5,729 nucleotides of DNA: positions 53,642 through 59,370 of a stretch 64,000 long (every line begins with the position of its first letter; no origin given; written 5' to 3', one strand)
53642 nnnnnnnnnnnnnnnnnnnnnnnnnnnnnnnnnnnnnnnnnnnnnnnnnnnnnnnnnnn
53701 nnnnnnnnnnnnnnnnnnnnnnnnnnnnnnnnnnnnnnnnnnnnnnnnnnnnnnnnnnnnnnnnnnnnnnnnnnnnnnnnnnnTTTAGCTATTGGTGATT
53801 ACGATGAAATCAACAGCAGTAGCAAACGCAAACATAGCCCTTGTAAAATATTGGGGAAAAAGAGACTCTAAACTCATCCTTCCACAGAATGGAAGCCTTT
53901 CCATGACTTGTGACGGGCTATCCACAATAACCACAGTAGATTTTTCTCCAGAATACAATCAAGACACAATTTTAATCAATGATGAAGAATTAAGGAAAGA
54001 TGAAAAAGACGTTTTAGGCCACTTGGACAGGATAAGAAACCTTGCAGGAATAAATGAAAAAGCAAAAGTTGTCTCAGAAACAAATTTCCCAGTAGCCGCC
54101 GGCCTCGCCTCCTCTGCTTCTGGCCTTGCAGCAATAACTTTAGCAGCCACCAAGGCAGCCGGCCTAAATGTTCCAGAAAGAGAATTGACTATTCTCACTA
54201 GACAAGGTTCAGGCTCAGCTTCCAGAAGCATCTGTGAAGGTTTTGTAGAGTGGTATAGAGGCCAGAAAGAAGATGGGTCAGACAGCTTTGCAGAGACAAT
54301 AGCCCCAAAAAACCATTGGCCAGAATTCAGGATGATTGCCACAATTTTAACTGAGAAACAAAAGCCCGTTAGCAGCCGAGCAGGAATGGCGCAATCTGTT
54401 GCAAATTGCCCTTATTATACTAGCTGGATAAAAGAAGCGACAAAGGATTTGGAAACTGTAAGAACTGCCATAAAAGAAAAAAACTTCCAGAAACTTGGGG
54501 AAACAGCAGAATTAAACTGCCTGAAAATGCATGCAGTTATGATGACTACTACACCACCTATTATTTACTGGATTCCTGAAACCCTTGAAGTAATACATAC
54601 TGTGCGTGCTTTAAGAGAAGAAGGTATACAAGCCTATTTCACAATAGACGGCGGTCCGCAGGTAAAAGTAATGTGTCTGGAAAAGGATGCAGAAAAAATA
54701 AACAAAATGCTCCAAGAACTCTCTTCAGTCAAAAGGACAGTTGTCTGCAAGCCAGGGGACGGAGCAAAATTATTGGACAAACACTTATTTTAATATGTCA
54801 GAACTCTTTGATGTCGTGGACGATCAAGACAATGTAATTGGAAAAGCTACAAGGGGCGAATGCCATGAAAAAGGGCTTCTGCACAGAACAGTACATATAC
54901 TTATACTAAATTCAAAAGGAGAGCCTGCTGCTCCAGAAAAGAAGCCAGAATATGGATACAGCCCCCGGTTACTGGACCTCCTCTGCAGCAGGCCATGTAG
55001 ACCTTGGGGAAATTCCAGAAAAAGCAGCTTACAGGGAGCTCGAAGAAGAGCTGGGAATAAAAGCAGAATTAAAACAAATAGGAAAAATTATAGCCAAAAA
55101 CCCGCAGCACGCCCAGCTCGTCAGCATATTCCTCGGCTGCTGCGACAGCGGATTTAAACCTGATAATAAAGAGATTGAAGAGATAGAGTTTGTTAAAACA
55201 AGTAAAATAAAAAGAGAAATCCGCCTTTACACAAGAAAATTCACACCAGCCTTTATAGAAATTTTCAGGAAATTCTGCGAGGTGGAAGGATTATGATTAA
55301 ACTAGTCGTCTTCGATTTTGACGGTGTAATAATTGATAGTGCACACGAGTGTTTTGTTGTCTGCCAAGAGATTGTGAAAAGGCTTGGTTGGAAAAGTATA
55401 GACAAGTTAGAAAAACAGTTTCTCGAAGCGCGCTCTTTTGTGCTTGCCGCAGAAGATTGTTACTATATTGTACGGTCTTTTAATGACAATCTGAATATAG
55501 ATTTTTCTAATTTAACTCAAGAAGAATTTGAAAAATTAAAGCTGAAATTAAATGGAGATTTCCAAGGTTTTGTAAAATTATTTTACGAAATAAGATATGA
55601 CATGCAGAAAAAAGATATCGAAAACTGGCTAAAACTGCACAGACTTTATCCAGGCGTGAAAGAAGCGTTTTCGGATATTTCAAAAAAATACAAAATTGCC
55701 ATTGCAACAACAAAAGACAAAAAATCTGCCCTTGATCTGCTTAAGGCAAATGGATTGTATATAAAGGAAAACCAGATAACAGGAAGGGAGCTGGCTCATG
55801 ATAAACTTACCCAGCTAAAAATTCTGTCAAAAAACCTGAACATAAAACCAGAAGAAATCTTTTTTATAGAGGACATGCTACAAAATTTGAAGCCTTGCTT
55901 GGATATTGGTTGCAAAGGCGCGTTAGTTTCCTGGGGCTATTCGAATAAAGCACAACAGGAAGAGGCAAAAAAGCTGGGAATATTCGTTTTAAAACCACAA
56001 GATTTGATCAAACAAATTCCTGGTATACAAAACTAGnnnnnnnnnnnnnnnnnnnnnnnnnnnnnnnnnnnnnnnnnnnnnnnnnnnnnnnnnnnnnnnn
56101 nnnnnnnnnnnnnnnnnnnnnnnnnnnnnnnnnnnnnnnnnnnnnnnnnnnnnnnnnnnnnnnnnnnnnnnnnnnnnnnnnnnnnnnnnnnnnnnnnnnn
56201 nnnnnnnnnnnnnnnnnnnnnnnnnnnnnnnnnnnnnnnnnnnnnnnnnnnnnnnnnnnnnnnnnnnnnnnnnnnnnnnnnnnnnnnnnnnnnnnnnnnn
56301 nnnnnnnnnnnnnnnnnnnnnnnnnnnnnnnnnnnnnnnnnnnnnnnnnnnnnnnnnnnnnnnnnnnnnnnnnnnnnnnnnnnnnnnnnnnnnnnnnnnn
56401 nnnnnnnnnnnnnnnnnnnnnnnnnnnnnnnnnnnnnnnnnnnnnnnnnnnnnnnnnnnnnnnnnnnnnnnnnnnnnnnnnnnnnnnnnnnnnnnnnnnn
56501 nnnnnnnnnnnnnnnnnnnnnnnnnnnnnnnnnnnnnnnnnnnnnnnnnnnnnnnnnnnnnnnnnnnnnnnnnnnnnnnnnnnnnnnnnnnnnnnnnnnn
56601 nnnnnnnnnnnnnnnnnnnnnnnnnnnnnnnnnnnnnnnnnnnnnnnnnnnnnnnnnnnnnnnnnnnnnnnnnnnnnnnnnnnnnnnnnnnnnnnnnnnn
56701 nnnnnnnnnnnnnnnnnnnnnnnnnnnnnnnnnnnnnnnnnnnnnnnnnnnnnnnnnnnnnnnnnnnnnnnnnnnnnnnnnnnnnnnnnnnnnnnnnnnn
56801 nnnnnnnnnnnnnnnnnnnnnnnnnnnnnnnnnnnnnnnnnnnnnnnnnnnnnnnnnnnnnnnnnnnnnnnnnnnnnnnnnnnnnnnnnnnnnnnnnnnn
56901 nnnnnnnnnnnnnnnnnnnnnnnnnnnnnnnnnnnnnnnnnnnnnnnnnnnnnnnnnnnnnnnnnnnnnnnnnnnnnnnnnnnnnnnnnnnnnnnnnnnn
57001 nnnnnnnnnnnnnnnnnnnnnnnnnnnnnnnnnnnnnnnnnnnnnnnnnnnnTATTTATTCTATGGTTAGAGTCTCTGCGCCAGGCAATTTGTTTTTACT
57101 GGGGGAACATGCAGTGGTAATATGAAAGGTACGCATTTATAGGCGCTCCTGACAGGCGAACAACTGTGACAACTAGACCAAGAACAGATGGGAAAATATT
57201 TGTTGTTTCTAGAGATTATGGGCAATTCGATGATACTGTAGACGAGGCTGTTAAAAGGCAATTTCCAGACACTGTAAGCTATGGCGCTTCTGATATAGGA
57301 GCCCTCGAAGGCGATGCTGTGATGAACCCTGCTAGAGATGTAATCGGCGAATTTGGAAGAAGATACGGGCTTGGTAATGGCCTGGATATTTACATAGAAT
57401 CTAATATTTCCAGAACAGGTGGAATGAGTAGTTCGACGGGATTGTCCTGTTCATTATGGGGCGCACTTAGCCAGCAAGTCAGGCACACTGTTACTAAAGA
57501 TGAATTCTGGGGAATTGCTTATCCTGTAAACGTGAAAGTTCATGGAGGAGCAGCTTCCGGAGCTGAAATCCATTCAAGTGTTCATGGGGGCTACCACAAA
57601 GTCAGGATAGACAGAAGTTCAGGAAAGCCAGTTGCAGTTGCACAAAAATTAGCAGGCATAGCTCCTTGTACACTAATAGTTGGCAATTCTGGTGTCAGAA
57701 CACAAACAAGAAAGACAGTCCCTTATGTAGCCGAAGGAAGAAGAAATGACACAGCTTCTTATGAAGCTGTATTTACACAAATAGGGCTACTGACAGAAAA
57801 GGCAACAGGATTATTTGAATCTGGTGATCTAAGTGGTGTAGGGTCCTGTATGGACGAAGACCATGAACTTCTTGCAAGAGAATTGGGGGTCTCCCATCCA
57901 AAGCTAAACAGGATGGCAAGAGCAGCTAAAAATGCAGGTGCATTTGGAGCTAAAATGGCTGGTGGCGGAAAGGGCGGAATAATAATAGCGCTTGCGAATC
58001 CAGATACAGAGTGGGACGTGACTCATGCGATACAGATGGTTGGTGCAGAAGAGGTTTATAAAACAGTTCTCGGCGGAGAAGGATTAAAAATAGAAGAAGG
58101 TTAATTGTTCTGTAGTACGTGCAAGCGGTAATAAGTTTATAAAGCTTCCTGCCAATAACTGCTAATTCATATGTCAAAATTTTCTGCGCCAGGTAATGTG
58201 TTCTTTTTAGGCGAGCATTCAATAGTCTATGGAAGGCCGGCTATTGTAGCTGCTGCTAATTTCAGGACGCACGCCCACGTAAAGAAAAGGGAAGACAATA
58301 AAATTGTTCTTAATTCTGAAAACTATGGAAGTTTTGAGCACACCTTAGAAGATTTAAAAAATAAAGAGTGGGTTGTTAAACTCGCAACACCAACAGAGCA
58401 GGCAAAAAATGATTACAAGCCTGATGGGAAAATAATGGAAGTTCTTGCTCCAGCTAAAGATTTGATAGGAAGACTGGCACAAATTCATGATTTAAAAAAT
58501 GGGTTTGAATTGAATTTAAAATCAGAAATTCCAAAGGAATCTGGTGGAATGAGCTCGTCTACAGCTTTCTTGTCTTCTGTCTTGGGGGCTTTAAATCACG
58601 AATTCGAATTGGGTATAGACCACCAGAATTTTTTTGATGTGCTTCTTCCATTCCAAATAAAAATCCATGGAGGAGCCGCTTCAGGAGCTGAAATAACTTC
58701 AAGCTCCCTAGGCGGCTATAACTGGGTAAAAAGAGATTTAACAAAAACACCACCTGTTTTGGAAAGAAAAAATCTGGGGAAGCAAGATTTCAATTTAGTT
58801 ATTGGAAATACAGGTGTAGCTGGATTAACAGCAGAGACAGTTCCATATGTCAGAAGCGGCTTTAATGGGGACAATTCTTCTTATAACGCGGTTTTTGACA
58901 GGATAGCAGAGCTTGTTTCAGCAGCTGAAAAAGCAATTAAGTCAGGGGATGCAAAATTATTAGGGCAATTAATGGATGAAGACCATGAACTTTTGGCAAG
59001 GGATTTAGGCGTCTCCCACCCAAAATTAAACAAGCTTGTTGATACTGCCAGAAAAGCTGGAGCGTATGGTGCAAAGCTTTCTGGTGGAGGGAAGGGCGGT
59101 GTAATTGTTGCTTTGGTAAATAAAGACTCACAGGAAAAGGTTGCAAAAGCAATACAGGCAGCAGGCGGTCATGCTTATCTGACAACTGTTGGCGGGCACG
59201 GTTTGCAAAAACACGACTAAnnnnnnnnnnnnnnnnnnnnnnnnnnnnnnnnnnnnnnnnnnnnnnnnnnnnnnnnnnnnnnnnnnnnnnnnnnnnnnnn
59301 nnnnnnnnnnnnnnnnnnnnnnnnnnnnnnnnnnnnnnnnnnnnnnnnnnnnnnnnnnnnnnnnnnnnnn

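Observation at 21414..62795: Seven intergenic copies of the 15-nt palindrome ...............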

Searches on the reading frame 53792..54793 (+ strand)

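Call 77: search_protein_families(library=pfam, proteins=[window:53792-54793:+], max_evalue=0.001)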
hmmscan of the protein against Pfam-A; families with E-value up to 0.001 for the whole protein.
window:53792-54793:+ (333 aa): 3 families
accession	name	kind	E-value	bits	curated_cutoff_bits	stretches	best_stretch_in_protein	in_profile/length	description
PF22700.2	MVD-like_N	-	1.6e-56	190.8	27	1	11-167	1-157/157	Diphosphomevalonate decarboxylase-like N-terminal domain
PF18376.6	MDD_C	-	1.4e-18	67.8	23.2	1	183-313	3-136/186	Mevalonate 5-diphosphate decarboxylase C-terminal domain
PF00288.32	GHMP_kinases_N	-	4.6e-08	33.6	22.3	1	80-141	9-68/87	GHMP kinases N terminal domain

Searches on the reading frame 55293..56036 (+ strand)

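Call 77: search_protein_families(library=pfam, proteins=[window:55293-56036:+], max_evalue=0.001)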
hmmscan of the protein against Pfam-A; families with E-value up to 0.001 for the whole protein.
window:55293-56036:+ (247 aa): 3 families
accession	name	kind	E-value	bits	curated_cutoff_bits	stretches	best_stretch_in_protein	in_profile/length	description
PF00702.32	Hydrolase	-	1.9e-14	54.9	26.4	1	2-195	1-180/191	haloacid dehalogenase-like hydrolase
PF13419.12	HAD_2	-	2e-13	51.3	23.8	1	5-210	1-176/178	Haloacid dehalogenase-like hydrolase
PF12689.13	Acid_PPase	-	0.00025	21.4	27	0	116-224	44-162/169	Acid Phosphatase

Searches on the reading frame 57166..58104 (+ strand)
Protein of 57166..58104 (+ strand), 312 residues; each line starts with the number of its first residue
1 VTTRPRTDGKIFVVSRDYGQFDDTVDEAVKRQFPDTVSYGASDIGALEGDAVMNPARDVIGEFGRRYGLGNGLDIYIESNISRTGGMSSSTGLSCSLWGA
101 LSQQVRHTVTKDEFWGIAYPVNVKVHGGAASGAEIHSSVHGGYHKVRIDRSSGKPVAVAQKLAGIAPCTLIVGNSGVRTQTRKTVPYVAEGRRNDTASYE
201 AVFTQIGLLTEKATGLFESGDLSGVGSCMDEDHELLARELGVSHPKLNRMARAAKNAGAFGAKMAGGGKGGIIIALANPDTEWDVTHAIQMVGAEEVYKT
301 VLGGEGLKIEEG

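Call 77: search_protein_families(library=pfam, proteins=[window:57166-58104:+], max_evalue=0.001)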
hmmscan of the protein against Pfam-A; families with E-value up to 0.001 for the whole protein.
window:57166-58104:+ (312 aa): 2 families
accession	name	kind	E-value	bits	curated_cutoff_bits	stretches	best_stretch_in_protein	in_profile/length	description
PF08544.19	GHMP_kinases_C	-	2.3e-10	41.1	21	1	216-281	4-71/85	GHMP kinases C terminal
PF00288.32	GHMP_kinases_N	-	2e-08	34.8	22.3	1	59-142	6-87/87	GHMP kinases N terminal domain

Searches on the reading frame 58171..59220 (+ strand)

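Call 77: search_protein_families(library=pfam, proteins=[window:58171-59220:+], max_evalue=0.001)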
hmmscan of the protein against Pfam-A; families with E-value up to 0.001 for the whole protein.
window:58171-59220:+ (349 aa): 2 families
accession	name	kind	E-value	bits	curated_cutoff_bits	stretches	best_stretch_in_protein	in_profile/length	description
PF08544.19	GHMP_kinases_C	-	1.2e-17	64.5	21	1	253-332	2-83/85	GHMP kinases C terminal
PF00288.32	GHMP_kinases_N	-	6.2e-08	33.2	22.3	1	104-182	12-87/87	GHMP kinases N terminal domain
